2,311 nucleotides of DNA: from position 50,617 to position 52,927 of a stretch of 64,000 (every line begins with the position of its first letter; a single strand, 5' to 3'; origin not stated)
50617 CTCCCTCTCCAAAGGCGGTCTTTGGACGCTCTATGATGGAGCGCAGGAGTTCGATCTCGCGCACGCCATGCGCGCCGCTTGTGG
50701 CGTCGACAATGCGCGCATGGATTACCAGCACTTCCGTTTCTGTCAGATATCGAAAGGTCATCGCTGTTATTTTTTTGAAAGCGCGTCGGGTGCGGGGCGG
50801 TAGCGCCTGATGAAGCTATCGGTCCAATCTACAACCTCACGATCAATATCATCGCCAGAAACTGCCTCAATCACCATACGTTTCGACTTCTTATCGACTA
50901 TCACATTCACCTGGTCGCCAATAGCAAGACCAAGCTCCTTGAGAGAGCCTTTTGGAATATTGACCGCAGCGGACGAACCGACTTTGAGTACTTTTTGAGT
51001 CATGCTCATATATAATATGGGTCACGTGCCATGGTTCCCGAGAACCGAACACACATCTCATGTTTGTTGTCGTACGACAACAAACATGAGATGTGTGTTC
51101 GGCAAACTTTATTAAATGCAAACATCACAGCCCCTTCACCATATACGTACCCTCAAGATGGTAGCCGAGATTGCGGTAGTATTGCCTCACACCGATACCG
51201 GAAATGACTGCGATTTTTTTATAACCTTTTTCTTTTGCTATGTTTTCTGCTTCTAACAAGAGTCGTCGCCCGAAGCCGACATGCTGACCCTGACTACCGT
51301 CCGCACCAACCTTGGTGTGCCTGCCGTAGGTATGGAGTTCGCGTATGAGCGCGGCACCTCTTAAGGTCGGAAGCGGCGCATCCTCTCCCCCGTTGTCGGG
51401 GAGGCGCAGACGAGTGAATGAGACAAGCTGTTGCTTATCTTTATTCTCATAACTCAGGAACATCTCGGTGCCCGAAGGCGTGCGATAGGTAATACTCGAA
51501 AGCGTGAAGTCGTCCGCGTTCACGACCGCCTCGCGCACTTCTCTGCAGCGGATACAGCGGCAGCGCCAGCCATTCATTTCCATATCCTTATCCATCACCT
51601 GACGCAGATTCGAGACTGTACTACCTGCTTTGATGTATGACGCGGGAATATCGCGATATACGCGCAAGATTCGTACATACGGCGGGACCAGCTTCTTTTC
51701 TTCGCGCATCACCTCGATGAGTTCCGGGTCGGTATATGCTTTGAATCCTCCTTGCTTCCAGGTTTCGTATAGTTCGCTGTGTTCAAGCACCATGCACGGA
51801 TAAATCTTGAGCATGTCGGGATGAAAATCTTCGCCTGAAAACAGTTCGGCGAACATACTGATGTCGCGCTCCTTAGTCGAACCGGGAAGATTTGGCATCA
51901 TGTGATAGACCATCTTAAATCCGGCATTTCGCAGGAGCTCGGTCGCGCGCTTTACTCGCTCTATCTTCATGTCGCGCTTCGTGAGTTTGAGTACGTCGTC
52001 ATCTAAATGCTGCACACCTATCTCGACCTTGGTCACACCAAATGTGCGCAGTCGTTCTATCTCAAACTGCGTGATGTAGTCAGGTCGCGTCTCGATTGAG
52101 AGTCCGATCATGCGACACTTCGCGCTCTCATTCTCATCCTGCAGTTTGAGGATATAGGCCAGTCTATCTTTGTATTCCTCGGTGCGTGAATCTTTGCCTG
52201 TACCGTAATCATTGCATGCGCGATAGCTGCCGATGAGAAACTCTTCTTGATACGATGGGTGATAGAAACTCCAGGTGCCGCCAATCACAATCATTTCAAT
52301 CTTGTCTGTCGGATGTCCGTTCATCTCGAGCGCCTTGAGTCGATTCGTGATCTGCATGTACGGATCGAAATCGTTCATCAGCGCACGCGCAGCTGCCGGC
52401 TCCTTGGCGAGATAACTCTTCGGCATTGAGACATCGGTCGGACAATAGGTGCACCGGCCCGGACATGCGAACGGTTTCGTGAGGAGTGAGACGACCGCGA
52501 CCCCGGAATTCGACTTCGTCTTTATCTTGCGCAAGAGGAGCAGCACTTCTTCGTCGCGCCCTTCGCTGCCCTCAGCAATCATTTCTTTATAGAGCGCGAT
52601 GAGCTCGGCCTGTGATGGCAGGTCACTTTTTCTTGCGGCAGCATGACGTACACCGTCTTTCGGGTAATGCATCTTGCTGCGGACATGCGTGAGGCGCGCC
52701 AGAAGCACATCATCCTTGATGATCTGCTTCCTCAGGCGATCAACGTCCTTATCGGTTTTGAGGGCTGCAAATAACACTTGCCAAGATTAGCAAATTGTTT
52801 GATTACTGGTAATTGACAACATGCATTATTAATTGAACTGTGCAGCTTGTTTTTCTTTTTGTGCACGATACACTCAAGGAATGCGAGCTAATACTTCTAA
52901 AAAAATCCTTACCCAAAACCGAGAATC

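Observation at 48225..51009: Duplicated Doc-toxin / AbrB-antitoxin module with reciprocal decay of the two toxin copies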

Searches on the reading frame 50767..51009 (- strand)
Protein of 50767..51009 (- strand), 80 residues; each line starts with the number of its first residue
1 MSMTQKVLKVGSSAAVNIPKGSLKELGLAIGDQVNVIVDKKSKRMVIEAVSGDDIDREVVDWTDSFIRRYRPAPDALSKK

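Call 5: search_protein_families(library=pfam, proteins=[window:50767-51009:-], max_evalue=0.01)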
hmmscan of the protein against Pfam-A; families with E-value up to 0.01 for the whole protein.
window:50767-51009:- (80 aa): 1 family
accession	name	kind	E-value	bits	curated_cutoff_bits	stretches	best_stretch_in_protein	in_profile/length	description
PF04014.23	MazE_antitoxin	-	6.7e-08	32.8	24.7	1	7-50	1-43/48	Antidote-toxin recognition MazE, bacterial antitoxin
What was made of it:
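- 50767..51009 (-): AbrB/MazE-type antitoxin, 80 aa, intact. PF04014 scores 32.8 bits (cut-off 24.7), call 5.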

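Call 34: search_solved_structures(query=window:50767-51009:-, max_evalue=1, show_alignments=2)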
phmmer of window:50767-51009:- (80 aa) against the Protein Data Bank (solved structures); distinct sequences matched with E-value up to 1: 9.
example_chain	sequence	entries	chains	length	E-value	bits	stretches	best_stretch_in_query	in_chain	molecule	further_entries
7du7_A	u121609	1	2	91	0.15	15.9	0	14-55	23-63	mkDPBB_sym1 protein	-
7d2n_E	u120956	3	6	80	0.39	14.6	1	3-48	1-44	AbrB/MazE/SpoVT family DNA-binding domain-containing protein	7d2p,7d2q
7dvf_A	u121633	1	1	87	0.57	14.1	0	14-59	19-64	reDPBB_sym2 protein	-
1mvf_D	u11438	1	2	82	0.58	14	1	6-53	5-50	PemI-like protein 1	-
1ub4_C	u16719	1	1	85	0.61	14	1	6-53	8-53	MazE protein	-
3t6p_A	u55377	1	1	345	0.62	13.9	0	10-58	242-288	Baculoviral IAP repeat-containing protein 2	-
7di1_A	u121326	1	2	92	0.65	13.9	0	15-60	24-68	mkDPBB_sym_86 protein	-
2l9m_A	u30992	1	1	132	0.84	13.5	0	9-57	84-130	Baculoviral IAP repeat-containing protein 2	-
2mrn_A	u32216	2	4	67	0.91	13.4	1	6-50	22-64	Antitoxin MazE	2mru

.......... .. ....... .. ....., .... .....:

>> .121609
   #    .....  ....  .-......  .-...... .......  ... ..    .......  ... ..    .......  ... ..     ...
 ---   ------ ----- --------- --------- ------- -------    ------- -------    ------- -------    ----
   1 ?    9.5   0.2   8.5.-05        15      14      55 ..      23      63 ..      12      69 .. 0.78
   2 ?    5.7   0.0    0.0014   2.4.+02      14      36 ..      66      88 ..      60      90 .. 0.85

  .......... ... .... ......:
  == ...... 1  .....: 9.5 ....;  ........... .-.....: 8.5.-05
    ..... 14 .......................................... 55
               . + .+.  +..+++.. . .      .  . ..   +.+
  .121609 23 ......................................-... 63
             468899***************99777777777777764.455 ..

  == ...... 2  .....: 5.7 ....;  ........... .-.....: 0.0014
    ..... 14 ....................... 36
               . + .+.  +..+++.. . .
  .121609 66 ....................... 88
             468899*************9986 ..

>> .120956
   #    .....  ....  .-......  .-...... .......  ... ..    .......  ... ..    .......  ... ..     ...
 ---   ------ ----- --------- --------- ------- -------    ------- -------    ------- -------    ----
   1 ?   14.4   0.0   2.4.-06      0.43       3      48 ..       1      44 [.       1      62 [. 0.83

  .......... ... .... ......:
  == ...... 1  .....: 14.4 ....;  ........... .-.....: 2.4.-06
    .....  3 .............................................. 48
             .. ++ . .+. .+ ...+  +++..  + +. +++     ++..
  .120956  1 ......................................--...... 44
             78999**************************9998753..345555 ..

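Call 64: search_protein_families(library=ncbifam, proteins=[window:50767-51009:-], max_evalue=0.01)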
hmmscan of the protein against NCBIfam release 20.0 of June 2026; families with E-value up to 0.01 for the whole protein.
window:50767-51009:- (80 aa): 5 families
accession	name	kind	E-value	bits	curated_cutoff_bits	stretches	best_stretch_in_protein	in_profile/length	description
TIGR02609.1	doc_partner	hypoth_equivalog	3.4e-08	33.7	55.9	1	6-78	2-73/74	putative addiction module antidote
NF052488.1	TAtMazEAgrob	equivalog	0.0008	19.5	130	1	1-41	1-41/87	type II toxin-antitoxin system antitoxin MazE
NF006352.0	PRK08577.1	equivalog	0.001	19.1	140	1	4-51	3-50/136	hypothetical protein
TIGR01439.1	lp_hng_hel_AbrB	domain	0.0019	17.9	28.3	1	9-40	3-34/44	transcriptional regulator, AbrB family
NF007312.0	PRK09798.1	equivalog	0.0068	16.7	113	1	6-52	5-49/82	type II toxin-antitoxin system antitoxin MazE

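Call 73: list_cluster_members(proteins=[P0001, P0121, window:50767-51009:-])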
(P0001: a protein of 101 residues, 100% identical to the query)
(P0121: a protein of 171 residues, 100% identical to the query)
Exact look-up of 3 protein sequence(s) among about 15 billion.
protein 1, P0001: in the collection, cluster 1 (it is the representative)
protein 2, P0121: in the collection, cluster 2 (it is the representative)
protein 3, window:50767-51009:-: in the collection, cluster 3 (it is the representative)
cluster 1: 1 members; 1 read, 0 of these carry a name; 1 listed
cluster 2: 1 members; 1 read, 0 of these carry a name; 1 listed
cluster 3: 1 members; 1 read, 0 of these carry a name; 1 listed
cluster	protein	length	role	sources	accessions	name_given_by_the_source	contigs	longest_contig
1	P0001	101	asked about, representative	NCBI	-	-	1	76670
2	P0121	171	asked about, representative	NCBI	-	-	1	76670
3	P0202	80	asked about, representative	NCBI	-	-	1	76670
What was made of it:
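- Tried and rejected: Cluster look-ups gave no name or accession (call 73).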

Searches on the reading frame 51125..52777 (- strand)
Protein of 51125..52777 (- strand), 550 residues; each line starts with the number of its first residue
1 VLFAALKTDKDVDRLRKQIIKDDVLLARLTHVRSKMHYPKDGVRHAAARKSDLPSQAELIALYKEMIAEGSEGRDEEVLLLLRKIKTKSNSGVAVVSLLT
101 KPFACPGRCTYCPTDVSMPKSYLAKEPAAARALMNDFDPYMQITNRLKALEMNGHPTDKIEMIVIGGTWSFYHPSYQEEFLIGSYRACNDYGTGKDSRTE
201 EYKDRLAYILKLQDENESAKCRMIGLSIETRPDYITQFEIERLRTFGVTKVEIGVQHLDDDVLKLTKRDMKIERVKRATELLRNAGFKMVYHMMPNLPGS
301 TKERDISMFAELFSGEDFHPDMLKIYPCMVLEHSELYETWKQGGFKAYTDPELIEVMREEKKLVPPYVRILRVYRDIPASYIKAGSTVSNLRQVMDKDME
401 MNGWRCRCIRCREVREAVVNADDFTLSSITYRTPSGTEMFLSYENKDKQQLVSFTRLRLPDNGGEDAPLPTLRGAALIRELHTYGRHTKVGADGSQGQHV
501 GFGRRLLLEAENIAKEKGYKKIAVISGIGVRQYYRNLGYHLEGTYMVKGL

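Call 5: search_protein_families(library=pfam, proteins=[window:51125-52777:-], max_evalue=0.01)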
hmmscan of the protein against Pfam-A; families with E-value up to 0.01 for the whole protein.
window:51125-52777:- (550 aa): 2 families
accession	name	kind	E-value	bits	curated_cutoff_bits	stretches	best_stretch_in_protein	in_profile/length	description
PF16199.10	Radical_SAM_C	-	5.6e-18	65.3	31.9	1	320-400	1-84/85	Radical_SAM C-terminal domain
PF04055.27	Radical_SAM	-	4.2e-17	63.3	29.5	1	104-303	6-157/166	Radical SAM superfamily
